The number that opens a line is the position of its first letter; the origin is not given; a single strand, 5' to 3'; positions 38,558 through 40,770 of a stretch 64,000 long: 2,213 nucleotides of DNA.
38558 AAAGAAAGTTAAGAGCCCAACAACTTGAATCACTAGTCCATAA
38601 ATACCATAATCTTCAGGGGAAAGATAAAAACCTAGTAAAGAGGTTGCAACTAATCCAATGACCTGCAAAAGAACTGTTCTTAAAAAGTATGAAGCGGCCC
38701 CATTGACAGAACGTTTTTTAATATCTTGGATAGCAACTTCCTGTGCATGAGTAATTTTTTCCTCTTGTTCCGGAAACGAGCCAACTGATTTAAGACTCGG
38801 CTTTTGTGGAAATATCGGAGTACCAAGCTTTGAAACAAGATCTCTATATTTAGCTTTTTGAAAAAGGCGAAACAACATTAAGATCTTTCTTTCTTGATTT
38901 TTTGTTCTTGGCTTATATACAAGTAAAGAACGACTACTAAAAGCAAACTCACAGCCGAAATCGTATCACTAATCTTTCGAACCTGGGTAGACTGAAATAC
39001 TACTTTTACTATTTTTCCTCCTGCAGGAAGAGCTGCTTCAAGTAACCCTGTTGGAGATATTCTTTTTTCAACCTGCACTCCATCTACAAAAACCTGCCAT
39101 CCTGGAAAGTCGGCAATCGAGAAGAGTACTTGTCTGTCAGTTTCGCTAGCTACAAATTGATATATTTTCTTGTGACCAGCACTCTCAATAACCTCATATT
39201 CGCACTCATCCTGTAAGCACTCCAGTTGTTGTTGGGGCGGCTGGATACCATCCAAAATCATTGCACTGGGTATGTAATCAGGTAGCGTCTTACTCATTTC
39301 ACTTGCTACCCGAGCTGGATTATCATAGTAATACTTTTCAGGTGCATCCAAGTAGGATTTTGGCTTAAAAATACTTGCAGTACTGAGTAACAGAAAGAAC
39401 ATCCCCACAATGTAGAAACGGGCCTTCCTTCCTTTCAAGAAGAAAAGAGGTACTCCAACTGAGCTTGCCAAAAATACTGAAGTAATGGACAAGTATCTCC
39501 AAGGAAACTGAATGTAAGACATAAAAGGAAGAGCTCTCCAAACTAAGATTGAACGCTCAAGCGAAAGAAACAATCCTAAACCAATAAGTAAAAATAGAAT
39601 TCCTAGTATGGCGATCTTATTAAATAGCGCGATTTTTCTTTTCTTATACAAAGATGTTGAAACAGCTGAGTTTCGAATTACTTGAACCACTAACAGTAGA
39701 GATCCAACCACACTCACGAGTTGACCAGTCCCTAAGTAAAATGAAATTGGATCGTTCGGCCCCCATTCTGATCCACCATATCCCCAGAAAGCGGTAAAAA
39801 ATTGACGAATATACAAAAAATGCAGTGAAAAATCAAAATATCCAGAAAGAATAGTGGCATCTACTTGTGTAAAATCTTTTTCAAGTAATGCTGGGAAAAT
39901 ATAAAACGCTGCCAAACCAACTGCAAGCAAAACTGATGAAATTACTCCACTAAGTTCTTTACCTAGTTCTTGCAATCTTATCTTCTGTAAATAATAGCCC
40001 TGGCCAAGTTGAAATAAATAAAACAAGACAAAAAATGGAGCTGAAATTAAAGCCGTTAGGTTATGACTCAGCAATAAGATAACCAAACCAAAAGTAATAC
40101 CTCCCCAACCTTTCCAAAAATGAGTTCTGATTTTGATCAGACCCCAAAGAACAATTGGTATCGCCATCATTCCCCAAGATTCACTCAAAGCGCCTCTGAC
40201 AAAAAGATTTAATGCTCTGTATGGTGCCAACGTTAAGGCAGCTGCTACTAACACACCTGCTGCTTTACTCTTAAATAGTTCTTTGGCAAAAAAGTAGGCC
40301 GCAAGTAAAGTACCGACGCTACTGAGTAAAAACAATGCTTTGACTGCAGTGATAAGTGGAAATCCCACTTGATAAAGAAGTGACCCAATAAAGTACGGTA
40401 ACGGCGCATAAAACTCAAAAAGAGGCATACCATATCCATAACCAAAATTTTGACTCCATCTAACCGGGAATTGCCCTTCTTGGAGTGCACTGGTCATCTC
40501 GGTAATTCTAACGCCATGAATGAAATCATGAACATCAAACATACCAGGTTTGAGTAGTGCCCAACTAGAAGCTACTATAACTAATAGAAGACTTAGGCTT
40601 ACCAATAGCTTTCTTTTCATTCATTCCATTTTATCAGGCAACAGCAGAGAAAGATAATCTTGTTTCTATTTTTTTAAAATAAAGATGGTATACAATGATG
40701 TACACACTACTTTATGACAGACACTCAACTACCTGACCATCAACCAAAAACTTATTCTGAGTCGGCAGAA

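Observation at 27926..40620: Eleven-gene minus-strand operon that reads like an assembly line: 4 GT-C, 5 GT2, 1 GT4, Wzx, ending in a GQFPVRW-family protein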

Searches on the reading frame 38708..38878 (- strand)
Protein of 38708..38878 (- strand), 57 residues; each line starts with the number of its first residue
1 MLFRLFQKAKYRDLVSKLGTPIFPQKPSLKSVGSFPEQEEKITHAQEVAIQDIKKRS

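Call 68: search_protein_representatives(protein=window:38708-38878:-)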
Query: 57 residues. Proteins with E-value up to 0.001 (for the whole library): 2; up to 1e-10: 0; up to 1e-30: 0. The best 2 are listed.
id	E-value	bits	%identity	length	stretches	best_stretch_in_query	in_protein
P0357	7.3e-08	48.1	35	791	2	28-50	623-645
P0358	1.9e-05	40.6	27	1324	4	8-51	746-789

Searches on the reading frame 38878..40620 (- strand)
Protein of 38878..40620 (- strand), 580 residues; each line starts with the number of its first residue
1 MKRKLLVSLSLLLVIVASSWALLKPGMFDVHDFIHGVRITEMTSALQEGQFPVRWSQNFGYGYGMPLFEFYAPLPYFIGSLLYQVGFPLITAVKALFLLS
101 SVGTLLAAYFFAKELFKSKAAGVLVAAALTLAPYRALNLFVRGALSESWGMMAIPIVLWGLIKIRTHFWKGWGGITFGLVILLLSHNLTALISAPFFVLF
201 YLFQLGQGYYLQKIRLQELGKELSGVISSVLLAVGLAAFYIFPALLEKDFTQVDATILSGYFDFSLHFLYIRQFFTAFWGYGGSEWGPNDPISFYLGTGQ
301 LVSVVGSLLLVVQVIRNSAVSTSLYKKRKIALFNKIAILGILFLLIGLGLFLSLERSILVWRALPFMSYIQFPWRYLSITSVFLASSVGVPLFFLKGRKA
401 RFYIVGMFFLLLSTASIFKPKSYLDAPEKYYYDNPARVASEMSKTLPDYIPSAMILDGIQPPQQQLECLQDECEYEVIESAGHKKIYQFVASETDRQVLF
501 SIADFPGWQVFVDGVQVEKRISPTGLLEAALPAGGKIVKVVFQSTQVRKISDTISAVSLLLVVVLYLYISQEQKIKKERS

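Call 4: search_protein_families(library=pfam, proteins=[window:38878-40620:-], max_evalue=0.01)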
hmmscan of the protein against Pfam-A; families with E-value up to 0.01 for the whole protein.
window:38878-40620:- (580 aa): 0 families

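Call 22: search_solved_structures(query=window:38878-40620:-, max_evalue=10)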
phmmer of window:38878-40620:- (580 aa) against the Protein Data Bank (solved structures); distinct sequences matched with E-value up to 10: 2.
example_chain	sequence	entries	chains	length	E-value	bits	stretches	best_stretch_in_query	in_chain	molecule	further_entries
7caw_A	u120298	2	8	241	0.95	11.6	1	201-264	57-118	3-oxoacyl-ACP reductase FabG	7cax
6nrp_A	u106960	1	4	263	1.1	11.4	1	201-264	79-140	3-oxoacyl-ACP reductase FabG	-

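Call 25: search_protein_families(library=ncbifam, proteins=[window:38878-40620:-], max_evalue=0.01)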
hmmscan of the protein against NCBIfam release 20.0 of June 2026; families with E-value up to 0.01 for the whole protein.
window:38878-40620:- (580 aa): 0 families

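Call 26: find_homologous_proteins(query=window:38878-40620:-, max_evalue=0.00001)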
Query window:38878-40620:- (580 aa): 1637 proteins with E <= 0.00001 among 8000 candidates; the best 120 are listed.
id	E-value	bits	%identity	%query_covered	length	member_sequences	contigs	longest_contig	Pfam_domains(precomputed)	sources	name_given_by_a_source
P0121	0.0e+0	1267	100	100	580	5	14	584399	-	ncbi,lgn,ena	-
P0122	2.9e-232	791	63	100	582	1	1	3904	PF10131.16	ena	-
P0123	1.6e-197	676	54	99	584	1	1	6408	-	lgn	-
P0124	1.1e-192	660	53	100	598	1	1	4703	-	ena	-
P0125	2.1e-192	659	54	100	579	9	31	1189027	PF10131.16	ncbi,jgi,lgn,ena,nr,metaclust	ncbi:MAG: hypothetical protein GW762_05455 [Candidatus Pacebacteria bacterium]|nr:hypothetical prote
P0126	3.0e-188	646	54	96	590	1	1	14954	-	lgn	-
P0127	7.5e-184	631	52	99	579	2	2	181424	PF10131.16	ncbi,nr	ncbi:MAG: hypothetical protein H6773_01480 [Pseudomonadales bacterium]|nr:hypothetical protein [Cand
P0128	1.6e-181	623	51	100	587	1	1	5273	PF10131.16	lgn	-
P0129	2.0e-177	610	49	100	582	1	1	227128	-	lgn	-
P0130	4.0e-176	605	50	100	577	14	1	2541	-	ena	-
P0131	7.4e-156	539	45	99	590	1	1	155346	PF10131.16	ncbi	-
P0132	6.6e-150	519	44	98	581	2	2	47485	-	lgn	-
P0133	2.2e-148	514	44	100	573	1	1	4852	PF13231.13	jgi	jgi:hypothetical protein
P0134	2.3e-146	507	46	99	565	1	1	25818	PF10131.16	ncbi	-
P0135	1.2e-145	505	47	98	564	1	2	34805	PF10131.16,PF09586.17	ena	-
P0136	1.6e-145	504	45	97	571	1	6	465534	PF10131.16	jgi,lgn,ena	jgi:hypothetical protein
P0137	2.4e-145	504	44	99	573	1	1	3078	PF13231.13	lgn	-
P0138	6.4e-145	502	46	99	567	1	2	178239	PF10131.16,PF09586.17,PF13231.13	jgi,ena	-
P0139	3.6e-144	500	43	97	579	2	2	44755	PF10131.16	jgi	jgi:hypothetical protein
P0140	1.1e-143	498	42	99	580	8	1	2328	PF10131.16,PF11847.14,PF09586.17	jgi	-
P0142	3.2e-143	497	43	99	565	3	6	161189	PF10131.16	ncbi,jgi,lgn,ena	-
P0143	3.7e-143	497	43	99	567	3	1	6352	PF10131.16,PF09586.17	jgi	-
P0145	7.9e-143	496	44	99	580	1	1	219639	PF10131.16,PF09586.17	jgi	jgi:hypothetical protein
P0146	9.0e-143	495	44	99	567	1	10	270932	PF10131.16,PF09586.17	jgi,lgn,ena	-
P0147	2.1e-142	494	44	99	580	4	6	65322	PF10131.16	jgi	jgi:hypothetical protein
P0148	1.3e-141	492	46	99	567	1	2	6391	PF10131.16,PF13231.13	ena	-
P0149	4.4e-141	490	44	97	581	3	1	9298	PF10131.16,PF09586.17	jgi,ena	-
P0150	4.7e-141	490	47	94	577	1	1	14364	PF10131.16,PF09586.17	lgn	-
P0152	1.4e-140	488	45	100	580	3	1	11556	PF10131.16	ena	-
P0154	2.8e-140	487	42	99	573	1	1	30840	PF10131.16,PF13231.13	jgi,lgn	jgi:hypothetical protein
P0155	3.0e-140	487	44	98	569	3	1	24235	PF09586.17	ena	-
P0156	3.1e-140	487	46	95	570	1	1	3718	PF10131.16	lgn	-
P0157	4.0e-140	487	42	99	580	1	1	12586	PF10131.16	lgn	-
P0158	5.5e-140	486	42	99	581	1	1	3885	PF10131.16,PF11847.14,PF09586.17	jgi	jgi:uncharacterized membrane protein YfhO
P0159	6.8e-140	486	44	96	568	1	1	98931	PF10131.16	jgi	jgi:hypothetical protein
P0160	7.4e-140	486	44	97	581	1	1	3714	PF10131.16,PF09586.17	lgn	-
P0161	7.7e-140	486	44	99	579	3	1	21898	PF10131.16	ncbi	-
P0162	1.1e-139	485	43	99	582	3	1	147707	PF10131.16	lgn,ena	-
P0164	2.0e-139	484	43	97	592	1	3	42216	PF10131.16,PF09586.17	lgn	-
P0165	2.4e-139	484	46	95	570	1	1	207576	PF10131.16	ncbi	-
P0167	4.5e-139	483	43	100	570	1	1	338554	PF10131.16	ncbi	-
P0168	5.3e-139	483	46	95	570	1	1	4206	PF10131.16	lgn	-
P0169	6.3e-139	483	44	99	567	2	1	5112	PF10131.16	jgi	-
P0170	6.4e-139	483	44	99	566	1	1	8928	PF10131.16,PF13231.13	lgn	-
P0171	7.5e-139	482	44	100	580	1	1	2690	PF10131.16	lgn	-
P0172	1.4e-138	481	46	95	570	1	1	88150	PF10131.16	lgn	-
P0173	1.8e-138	481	43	98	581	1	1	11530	PF10131.16,PF09586.17,PF13231.13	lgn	-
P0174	3.4e-138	480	43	98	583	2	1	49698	PF10131.16,PF09586.17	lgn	-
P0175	3.6e-138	480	44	98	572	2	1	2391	PF10131.16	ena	-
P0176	3.8e-138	480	44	97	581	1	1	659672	PF10131.16,PF09586.17,PF13231.13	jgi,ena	jgi:hypothetical protein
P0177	4.0e-138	480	44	97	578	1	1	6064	PF09586.17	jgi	jgi:hypothetical protein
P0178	6.7e-138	479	44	99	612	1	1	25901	PF10131.16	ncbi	-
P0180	1.1e-137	479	43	98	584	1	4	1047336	PF10131.16,PF09586.17,PF13231.13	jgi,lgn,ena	jgi:hypothetical protein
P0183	5.4e-137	476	42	98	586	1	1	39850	PF10131.16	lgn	-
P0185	1.1e-136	475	43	99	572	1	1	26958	PF09586.17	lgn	-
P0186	1.7e-136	475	41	99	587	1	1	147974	PF10131.16,PF13231.13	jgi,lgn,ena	-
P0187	1.8e-136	475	44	100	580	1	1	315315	PF10131.16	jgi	jgi:hypothetical protein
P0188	3.2e-136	474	44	95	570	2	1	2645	PF10131.16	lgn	-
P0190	7.7e-136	473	45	94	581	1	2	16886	PF10131.16,PF09586.17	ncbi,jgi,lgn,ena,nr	ncbi:MAG: hypothetical protein GW941_02740 [Candidatus Pacebacteria bacterium]|nr:hypothetical prote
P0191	1.0e-135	472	42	99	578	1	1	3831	PF09586.17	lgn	-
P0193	1.9e-135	471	41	95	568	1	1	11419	PF09586.17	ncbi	-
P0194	2.1e-135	471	44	93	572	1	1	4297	PF09586.17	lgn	-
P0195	2.4e-135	471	44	98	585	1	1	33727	PF10131.16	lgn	-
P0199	9.4e-135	469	44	96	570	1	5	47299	PF10131.16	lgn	-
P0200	1.0e-134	469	45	95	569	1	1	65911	PF10131.16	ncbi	-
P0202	3.0e-134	467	44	97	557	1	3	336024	PF10131.16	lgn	-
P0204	5.0e-134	467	41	96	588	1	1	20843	PF10131.16,PF09586.17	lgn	-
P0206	1.1e-133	465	42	99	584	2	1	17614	PF10131.16,PF09586.17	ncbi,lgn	-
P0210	2.7e-133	464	43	95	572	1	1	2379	PF10131.16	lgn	-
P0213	3.2e-133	464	42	97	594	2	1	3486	PF09586.17,PF13231.13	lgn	-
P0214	4.1e-133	464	44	99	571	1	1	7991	PF10131.16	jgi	jgi:hypothetical protein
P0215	4.5e-133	463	43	96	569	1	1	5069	PF10131.16,PF11847.14,PF09586.17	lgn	-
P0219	7.9e-133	463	41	99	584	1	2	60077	PF10131.16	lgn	-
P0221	1.2e-132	462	41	99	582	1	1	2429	PF10131.16,PF13231.13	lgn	-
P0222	1.3e-132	462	41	99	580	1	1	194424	PF10131.16,PF09586.17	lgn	-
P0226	2.7e-132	461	42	99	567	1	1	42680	PF10131.16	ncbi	-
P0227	2.8e-132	461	42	99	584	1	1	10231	PF13231.13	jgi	jgi:hypothetical protein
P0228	4.2e-132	460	42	99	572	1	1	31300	PF10131.16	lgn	-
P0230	6.0e-132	460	40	97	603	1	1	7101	PF10131.16,PF11847.14,PF13231.13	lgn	-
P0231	6.0e-132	460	41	99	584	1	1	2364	PF10131.16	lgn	-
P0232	6.4e-132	460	44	95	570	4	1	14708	PF10131.16,PF09586.17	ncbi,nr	ncbi:hypothetical protein KJZ63_04725 [Patescibacteria group bacterium]|nr:hypothetical protein [Pat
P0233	6.9e-132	459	40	97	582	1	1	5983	PF10131.16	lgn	-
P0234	8.6e-132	459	43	96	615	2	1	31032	PF09586.17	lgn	-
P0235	1.2e-131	459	44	97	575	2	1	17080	PF10131.16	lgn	-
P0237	1.4e-131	458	43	94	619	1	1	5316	PF09586.17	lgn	-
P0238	2.0e-131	458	42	97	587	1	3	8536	PF10131.16,PF09586.17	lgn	-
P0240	3.9e-131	457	42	96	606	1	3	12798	PF13231.13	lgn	-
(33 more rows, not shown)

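Call 37: predict_structure(alignment_id=A1)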
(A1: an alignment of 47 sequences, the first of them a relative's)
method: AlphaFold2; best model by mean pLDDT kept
length: 580 residues; sequences in the alignment: 47
mean_pLDDT: 93.6   pTM: 0.93
mean pLDDT of the five models: 93.6, 91.2, 89.8, 89.7, 86.9
residues with pLDDT >= 90: 491; 70-90: 77; 50-70: 12; < 50: 0
segments of 3 or more residues with pLDDT < 50: none
pLDDT, mean of each block of 10 residues (from residue 1): 95 97 92 92 97 94 93 96 97 97 98 97 98 94 94 98 96 98 96 97 95 94 98 98 93 79 86 85 66 88 94 89 81 94 98 96 90 95 97 95 97 92 92 93 87 93 94 93 96 93 97 97 97 96 97 98 95 94
secondary structure, 60 per line:
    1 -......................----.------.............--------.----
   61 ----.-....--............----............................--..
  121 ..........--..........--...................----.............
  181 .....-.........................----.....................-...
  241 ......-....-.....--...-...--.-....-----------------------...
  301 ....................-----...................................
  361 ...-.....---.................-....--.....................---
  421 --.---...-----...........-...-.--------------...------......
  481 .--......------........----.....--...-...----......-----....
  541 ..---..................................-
elements in order: H2-23 H35-47 H67-70 H73-84 H89-116 H119-130 H133-142 H145-163 H168-185 H187-211 H216-236 H238-246 H253-257 H271-274 H298-320 H326-353 H355-363 H365-369 H373-389 H391-394 H397-417 H435-445 E466-468 E475-481 E484-489 E496-503 E508-512 E515-517 E519-521 E526-531 E537-542 H546-579

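Call 47: search_protein_families(library=pfam, proteins=[window:38878-40620:-], max_evalue=5)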
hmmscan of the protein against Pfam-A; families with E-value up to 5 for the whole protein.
window:38878-40620:- (580 aa): 2 families
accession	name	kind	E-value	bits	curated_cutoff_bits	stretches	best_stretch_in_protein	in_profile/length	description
PF09586.16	YfhO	-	0.088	11.6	28.5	1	490-543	771-824/835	Bacterial membrane protein YfhO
PF10131.15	PTPS_related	-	3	6.6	26.4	0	68-424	1-313/621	6-pyruvoyl-tetrahydropterin synthase related domain; membrane protein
